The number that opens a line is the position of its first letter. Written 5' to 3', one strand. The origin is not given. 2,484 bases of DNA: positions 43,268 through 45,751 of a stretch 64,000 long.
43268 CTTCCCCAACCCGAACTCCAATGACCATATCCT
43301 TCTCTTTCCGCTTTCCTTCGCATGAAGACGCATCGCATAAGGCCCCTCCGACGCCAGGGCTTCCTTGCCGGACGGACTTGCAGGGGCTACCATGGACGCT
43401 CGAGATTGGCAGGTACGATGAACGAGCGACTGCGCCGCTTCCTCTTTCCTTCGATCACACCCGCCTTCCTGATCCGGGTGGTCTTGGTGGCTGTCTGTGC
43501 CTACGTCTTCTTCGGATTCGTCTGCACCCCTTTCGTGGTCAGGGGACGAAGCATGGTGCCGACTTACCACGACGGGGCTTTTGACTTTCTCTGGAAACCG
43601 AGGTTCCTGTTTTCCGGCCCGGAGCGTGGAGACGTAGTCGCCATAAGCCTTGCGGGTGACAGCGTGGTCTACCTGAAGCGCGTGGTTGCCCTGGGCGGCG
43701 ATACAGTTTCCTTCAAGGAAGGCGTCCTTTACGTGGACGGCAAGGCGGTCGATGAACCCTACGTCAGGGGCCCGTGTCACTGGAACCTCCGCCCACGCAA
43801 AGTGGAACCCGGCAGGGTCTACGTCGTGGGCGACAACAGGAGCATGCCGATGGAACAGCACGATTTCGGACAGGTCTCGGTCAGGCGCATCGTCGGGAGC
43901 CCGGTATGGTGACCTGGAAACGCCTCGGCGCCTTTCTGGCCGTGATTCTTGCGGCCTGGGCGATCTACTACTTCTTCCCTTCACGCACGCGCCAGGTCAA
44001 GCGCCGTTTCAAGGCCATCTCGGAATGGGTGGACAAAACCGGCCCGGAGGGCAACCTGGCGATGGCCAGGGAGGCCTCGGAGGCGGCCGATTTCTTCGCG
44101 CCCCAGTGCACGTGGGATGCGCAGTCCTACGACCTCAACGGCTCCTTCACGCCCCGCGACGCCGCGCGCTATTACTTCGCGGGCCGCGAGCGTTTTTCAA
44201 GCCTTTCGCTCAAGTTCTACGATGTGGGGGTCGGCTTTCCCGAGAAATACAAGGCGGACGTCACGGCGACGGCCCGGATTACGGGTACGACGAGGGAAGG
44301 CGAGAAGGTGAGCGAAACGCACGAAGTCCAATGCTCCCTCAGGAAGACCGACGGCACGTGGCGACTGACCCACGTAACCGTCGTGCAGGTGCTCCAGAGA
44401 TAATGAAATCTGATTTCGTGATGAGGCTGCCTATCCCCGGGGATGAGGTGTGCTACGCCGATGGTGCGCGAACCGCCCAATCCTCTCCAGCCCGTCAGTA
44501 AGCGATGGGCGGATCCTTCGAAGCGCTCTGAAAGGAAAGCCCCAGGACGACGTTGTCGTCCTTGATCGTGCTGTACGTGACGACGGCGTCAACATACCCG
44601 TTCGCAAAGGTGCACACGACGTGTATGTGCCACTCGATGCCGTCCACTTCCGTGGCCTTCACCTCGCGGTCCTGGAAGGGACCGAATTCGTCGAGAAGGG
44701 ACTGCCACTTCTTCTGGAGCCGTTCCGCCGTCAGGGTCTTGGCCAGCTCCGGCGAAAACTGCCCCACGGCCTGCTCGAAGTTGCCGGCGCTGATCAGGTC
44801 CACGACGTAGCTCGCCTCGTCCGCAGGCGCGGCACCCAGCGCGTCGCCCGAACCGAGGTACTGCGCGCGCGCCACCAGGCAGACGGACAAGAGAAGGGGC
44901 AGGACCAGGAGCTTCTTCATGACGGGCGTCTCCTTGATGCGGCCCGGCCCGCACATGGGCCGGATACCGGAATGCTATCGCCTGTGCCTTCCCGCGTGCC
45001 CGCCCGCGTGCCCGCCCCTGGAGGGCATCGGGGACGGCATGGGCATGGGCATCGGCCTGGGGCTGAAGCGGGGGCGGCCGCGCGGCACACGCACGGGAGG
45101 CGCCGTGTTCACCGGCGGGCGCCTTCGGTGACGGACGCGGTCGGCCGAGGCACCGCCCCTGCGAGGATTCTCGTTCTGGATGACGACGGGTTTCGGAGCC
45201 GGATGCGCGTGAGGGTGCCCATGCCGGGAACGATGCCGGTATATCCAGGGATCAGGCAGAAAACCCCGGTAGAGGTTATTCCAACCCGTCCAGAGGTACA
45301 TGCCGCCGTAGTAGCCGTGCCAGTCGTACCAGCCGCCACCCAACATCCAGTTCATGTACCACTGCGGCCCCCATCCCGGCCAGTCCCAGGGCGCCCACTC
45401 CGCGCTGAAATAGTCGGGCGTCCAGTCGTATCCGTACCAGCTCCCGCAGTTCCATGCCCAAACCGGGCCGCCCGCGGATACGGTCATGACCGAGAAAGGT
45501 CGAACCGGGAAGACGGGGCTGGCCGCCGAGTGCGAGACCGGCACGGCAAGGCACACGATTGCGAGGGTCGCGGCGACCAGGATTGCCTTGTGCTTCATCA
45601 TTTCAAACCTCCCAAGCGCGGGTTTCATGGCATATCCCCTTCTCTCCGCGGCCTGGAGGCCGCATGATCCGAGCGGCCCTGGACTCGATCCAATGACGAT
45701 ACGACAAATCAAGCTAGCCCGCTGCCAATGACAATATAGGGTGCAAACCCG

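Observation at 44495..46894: Tandem secreted Trp-rich paralogs with a constant-variable-constant layout: candidate undescribed extracellular system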

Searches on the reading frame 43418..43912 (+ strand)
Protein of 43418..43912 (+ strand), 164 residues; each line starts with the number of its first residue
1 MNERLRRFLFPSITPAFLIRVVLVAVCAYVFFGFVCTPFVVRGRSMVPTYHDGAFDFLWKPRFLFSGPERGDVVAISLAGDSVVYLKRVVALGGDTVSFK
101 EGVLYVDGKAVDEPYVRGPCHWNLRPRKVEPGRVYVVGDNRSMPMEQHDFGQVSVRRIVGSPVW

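Call 38: search_protein_families(library=pfam, max_evalue=0.001, proteins=[window:43418-43912:+])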
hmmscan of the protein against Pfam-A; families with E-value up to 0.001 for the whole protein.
window:43418-43912:+ (164 aa): 1 family
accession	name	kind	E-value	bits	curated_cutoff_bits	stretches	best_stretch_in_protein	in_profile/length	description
PF10502.14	Peptidase_S26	-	6.8e-26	91.6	22.9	1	19-161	6-162/168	Signal peptidase, peptidase S26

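Call 39: search_protein_families(library=ncbifam, max_evalue=0.001, proteins=[window:43418-43912:+])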
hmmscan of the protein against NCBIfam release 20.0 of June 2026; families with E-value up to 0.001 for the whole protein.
window:43418-43912:+ (164 aa): 2 families
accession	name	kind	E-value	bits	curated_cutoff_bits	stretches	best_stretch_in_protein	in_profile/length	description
TIGR02227.1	sigpep_I_bact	equivalog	8.6e-25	87.5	47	1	21-161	5-153/162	signal peptidase I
NF008114.0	PRK10861.1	equivalog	5e-05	22.7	277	0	26-100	72-159/324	signal peptidase I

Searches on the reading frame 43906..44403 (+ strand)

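Call 38: search_protein_families(library=pfam, max_evalue=0.001, proteins=[window:43906-44403:+])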
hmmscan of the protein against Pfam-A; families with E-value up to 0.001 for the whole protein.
window:43906-44403:+ (165 aa): 1 family
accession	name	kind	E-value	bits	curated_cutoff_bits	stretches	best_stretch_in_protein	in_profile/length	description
PF13577.12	SnoaL_4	-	9.5e-07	29.3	24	1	55-158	23-126/126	SnoaL-like domain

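Call 39: search_protein_families(library=ncbifam, max_evalue=0.001, proteins=[window:43906-44403:+])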
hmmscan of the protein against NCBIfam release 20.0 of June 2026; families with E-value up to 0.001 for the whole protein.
window:43906-44403:+ (165 aa): 0 families

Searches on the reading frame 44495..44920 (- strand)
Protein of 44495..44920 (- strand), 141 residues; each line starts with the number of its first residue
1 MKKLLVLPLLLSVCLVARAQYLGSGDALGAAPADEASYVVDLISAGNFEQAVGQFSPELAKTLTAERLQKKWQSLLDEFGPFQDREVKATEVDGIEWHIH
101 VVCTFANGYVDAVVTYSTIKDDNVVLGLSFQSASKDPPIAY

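Call 4: search_protein_families(library=pfam, max_evalue=1, proteins=[window:44498-44920:-])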
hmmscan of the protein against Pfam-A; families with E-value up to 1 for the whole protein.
seq(141 aa): 1 family
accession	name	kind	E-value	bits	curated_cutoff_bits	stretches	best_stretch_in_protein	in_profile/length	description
PF13026.12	DUF3887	-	1.3e-10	42.2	31.8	1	36-116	1-82/91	Protein of unknown function (DUF3887)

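Call 5: search_protein_families(library=ncbifam, max_evalue=1, proteins=[window:44498-44920:-])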
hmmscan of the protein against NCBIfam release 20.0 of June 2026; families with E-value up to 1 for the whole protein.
seq(141 aa): 2 families
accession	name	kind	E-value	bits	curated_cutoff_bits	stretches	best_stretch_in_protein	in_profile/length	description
NF041096.1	esterase_EstD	equivalog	1.2e-07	31.1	600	1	1-135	1-121/421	esterase EstD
NF004511.1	PRK05852.1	equivalog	0.15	10.7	650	1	19-113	45-136/505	FadD7 family fatty acid--CoA ligase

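Call 28: search_protein_families(library=padloc, max_evalue=1, proteins=[window:44495-44920:-])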
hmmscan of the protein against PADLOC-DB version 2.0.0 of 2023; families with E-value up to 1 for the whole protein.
window:44495-44920:- (141 aa): 0 families

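Call 41: search_solved_structures(query=window:44498-44920:-, max_evalue=1, show_alignments=1)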
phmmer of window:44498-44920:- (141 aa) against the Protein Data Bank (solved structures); distinct sequences matched with E-value up to 1: 1.
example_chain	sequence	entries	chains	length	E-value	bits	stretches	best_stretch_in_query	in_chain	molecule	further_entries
3f31_A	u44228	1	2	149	0.37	14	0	35-79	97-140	Spectrin alpha chain, brain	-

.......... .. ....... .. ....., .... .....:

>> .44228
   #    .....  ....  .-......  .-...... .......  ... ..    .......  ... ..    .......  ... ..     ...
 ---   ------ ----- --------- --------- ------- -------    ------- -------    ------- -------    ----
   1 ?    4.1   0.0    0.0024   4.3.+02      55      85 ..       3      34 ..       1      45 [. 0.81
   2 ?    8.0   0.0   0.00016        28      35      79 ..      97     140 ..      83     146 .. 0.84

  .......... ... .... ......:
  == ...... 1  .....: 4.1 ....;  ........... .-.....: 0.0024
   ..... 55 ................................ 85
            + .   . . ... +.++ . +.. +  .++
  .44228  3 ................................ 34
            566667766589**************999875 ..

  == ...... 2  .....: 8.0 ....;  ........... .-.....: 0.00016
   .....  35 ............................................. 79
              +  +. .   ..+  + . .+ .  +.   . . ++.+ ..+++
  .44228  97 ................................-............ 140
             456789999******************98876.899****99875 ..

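Call 46: find_homologous_proteins(query=window:44498-44920:-, max_evalue=0.00001)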
Query window:44498-44920:- (141 aa): 3 proteins with E <= 0.00001 among 102 candidates.
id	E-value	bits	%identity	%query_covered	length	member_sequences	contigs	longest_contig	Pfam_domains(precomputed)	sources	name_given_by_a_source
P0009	2.6e-86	304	100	100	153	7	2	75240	PF13026.13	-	-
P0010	5.6e-74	264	87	100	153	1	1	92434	PF13026.13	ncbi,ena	-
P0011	7.1e-63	228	74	100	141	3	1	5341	PF13026.13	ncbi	-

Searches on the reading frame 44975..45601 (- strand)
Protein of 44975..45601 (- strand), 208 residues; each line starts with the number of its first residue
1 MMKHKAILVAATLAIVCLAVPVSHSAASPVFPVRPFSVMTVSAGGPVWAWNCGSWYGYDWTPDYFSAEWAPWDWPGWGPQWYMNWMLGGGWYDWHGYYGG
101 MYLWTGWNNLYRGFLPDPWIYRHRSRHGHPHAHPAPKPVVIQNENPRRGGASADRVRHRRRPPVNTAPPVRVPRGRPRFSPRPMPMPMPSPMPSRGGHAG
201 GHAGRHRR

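Call 4: search_protein_families(library=pfam, max_evalue=1, proteins=[window:44978-45598:-])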
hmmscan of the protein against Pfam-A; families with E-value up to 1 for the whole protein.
seq(207 aa): 0 families

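Call 5: search_protein_families(library=ncbifam, max_evalue=1, proteins=[window:44978-45598:-])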
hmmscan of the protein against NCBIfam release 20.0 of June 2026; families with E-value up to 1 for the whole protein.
seq(207 aa): 0 families

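Call 6: find_homologous_proteins(query=window:44978-45598:-, max_evalue=0.01)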
Query seq(207 aa) (207 aa): 4 proteins with E <= 0.01 among 668 candidates.
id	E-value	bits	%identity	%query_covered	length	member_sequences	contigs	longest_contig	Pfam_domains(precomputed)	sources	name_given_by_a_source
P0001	1.4e-123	430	90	100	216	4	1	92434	-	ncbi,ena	-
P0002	6.9e-86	306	66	100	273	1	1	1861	-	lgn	-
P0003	1.1e-57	214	52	99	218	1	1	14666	-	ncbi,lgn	-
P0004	1.0e-36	145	41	81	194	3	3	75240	-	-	-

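Call 12: find_encoding_contigs(protein=P0001, flank=6000, max_places=4)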
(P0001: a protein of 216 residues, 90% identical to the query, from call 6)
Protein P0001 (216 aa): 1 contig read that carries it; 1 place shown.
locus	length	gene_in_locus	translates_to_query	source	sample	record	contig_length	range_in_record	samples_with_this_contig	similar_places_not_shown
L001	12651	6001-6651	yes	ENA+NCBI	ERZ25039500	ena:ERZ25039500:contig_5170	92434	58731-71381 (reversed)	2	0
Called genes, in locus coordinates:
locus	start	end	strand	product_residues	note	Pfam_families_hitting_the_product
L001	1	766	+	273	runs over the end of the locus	PF10459:Peptidase_S46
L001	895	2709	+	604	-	PF00501:AMP-binding, PF23562:AMP-binding_C_3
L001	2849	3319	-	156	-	PF00076:RRM_1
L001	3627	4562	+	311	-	PF01145:Band_7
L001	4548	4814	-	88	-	-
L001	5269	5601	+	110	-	-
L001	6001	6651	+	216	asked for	-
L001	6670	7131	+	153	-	PF13026:DUF3887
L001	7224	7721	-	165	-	PF13577:SnoaL_4 (weak)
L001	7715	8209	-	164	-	PF10502:Peptidase_S26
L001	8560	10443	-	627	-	PF08439:Peptidase_M3_N, PF01432:Peptidase_M3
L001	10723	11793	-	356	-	PF00990:GGDEF, PF00563:EAL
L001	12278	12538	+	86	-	-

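Call 13: find_encoding_contigs(protein=P0003, flank=6000, max_places=4)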
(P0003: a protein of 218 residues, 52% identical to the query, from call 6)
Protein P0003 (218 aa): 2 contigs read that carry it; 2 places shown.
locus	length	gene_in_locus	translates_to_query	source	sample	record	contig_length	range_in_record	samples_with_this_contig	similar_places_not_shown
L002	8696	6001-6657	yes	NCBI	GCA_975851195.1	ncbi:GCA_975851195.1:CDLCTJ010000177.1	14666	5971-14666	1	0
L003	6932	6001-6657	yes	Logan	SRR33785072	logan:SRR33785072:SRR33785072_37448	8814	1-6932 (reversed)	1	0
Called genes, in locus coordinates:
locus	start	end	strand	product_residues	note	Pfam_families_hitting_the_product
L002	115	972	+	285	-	-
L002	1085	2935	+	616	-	PF00501:AMP-binding, PF23562:AMP-binding_C_3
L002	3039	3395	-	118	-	PF00076:RRM_1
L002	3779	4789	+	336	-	PF01145:Band_7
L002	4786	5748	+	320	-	PF01145:Band_7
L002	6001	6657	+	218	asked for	-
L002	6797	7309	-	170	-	-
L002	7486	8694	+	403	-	?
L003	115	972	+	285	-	-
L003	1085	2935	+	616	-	PF00501:AMP-binding, PF23562:AMP-binding_C_3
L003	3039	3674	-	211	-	PF00076:RRM_1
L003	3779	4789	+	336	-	PF01145:Band_7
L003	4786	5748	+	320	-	PF01145:Band_7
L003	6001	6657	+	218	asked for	-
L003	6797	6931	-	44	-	?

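Call 16: find_encoding_contigs(protein=P0004, flank=6000, max_places=4)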
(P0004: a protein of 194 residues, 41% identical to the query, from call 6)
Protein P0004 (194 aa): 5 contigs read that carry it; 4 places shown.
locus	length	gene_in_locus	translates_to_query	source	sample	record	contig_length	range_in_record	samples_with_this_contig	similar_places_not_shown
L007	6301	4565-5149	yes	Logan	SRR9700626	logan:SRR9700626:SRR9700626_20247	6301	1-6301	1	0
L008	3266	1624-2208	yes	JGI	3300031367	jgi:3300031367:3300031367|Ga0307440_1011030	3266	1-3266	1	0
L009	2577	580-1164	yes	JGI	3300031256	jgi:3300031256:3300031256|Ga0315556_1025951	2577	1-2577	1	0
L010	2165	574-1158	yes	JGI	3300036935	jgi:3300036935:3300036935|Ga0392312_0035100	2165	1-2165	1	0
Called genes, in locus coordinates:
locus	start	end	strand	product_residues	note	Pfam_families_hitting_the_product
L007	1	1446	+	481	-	?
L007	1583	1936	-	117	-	PF00076:RRM_1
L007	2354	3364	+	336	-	PF01145:Band_7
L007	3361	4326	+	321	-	PF01145:Band_7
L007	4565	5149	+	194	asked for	-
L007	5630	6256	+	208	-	-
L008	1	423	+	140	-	?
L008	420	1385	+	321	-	PF01145:Band_7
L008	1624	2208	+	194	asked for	-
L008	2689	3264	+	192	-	?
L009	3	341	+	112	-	?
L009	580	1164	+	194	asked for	-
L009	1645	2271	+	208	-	-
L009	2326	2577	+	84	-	?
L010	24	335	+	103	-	-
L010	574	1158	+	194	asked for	-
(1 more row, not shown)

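Call 17: find_related_loci(query=A1, collection=genome_contigs, flank=8000)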
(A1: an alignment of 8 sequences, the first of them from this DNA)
Query A1 (207 aa) in genome_contigs; peptide patterns used: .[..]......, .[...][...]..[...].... (x = any residue, [..] = any of these).
93 stretches matched a pattern; 3 encode a relative of the query (tblastn E <= 1e-3); 3 distinct loci.
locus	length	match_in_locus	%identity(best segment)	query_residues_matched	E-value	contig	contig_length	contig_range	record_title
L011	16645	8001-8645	90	1-207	3e-104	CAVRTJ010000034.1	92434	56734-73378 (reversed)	MAG: uncultured Acidobacteriota bacterium isolate MFD02923.bin.1.102 genome assembly, contig: contig_5170, whole genome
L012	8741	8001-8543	39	1-194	2e-37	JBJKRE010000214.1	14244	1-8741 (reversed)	MAG: Acidobacteriota bacterium isolate Bin_51 S1Ck127_1109066_flag_0_multi_6.9957_len_14244, whole genome shotgun sequen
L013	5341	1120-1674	41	1-181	2e-23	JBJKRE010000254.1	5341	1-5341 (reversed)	MAG: Acidobacteriota bacterium isolate Bin_51 S1Ck127_25431_flag_1_multi_6.0000_len_5341, whole genome shotgun sequence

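Call 18: search_protein_representatives(alignment_id=A1)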
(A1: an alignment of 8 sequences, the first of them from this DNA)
Query: 8 sequences, 195 profile positions. Proteins with E-value up to 0.001 (for the whole library): 3; up to 1e-10: 3; up to 1e-30: 2. The best 3 are listed.
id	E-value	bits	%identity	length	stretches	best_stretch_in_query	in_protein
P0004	1.3e-95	335.0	-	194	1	1-195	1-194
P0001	4.8e-91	320.0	-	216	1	1-195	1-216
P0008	4.1e-15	72.3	-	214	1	3-174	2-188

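Call 27: search_solved_structures(query=A1, max_evalue=10, show_alignments=2)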
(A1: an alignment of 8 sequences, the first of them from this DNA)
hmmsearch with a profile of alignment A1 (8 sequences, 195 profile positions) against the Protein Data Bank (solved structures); distinct sequences matched with E-value up to 10: 1.
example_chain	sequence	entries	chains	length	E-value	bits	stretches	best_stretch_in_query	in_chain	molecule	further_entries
4rlr_A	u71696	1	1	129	0.28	14.1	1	46-93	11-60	Cytochrome c, 1 heme-binding site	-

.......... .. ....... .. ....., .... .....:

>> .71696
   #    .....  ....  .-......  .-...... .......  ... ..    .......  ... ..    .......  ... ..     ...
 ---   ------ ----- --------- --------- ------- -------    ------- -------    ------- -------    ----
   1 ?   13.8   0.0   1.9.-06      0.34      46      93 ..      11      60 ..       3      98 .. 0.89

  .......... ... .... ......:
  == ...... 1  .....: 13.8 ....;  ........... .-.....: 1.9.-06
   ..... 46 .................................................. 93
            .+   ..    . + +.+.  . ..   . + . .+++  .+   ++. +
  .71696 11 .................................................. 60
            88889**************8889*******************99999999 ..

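Call 28: search_protein_families(library=padloc, max_evalue=1, proteins=[window:44975-45601:-, P0008])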
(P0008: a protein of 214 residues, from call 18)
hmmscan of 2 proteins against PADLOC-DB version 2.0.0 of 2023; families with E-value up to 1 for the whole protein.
window:44975-45601:- (208 aa): 0 families

P0008 (214 aa): 0 families

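Call 32: predict_structure(alignment_id=A1)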
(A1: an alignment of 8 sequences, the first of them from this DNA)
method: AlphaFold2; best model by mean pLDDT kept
length: 207 residues; sequences in the alignment: 8
mean_pLDDT: 41.3   pTM: 0.16
mean pLDDT of the five models: 41.3, 38.1, 35.3, 34.7, 32.7
residues with pLDDT >= 90: 0; 70-90: 12; 50-70: 23; < 50: 172
segments of 3 or more residues with pLDDT < 50: 19-165, 187-207
pLDDT, mean of each block of 10 residues (from residue 1): 74 65 36 31 34 39 34 38 39 30 26 29 36 37 37 43 50 53 49 43 42
secondary structure, 60 per line:
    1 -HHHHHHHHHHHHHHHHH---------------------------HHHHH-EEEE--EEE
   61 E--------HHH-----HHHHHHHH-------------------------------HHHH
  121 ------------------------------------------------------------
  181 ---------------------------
elements in order: H2-18 H46-50 E52-55 E58-61 H78-85 H117-120

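Call 34: find_encoding_contigs(protein=P0002, flank=6000, max_places=3)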
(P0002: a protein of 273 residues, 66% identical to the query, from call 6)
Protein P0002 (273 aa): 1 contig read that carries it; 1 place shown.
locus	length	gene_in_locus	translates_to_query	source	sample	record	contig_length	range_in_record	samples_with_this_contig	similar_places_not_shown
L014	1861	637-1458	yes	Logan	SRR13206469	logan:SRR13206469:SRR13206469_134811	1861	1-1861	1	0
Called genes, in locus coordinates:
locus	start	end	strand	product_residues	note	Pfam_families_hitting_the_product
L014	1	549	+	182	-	?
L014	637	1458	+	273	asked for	-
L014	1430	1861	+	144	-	?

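Call 35: find_encoding_contigs(protein=P0008, flank=6000, max_places=3)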
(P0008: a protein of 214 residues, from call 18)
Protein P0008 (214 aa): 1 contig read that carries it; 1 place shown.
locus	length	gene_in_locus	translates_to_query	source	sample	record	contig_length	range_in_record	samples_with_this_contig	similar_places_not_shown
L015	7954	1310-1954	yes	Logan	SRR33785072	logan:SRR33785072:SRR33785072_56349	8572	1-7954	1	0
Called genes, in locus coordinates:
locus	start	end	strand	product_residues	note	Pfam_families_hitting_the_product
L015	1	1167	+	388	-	?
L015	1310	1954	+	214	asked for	-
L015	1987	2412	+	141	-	PF13026:DUF3887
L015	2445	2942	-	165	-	-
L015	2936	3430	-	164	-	PF10502:Peptidase_S26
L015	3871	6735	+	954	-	PF09286:Pro-kuma_activ, PF00801:PKD, PF18911:PKD_4, PF00801:PKD, PF18911:PKD_4, PF00801:PKD, PF18911:PKD_4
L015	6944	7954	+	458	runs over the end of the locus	PF02310:B12-binding, PF04055:Radical_SAM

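Call 47: find_related_loci(query=A2, collection=metagenome_contigs, flank=6000)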
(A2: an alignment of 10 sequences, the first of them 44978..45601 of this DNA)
Query A2 (208 aa) in metagenome_contigs; peptide patterns used: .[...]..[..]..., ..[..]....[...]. (x = any residue, [..] = any of these).
600 stretches matched a pattern, but none encodes a relative of the query by tblastn (E <= 1e-3).

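Call 72: search_protein_families(library=phrogs, max_evalue=1, proteins=[window:44978-45601:-, P0008])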
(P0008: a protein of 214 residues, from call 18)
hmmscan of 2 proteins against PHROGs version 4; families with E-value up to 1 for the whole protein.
window:44978-45601:- (208 aa): 1 family
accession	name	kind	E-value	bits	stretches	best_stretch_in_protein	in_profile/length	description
phrog_4216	-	unknown function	0.021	15.6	1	7-24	6-23/27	-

P0008 (214 aa): 0 families

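Call 73: search_protein_families(library=pfam, max_evalue=1, alignment_id=A2)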
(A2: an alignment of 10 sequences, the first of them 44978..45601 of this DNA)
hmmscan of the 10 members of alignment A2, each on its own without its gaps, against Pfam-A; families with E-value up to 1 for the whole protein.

A. member 1, window:44978-45601:- (208 aa): 0 families

B. families by the number of members that match (of 10 scanned): 0 families

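Call 83: find_related_loci(query=A2, collection=viral_contigs, flank=5000)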
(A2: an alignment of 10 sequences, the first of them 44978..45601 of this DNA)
Query A2 (208 aa) in viral_contigs; peptide patterns used: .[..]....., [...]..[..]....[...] (x = any residue, [..] = any of these).
82 stretches matched a pattern, but none encodes a relative of the query by tblastn (E <= 1e-3).
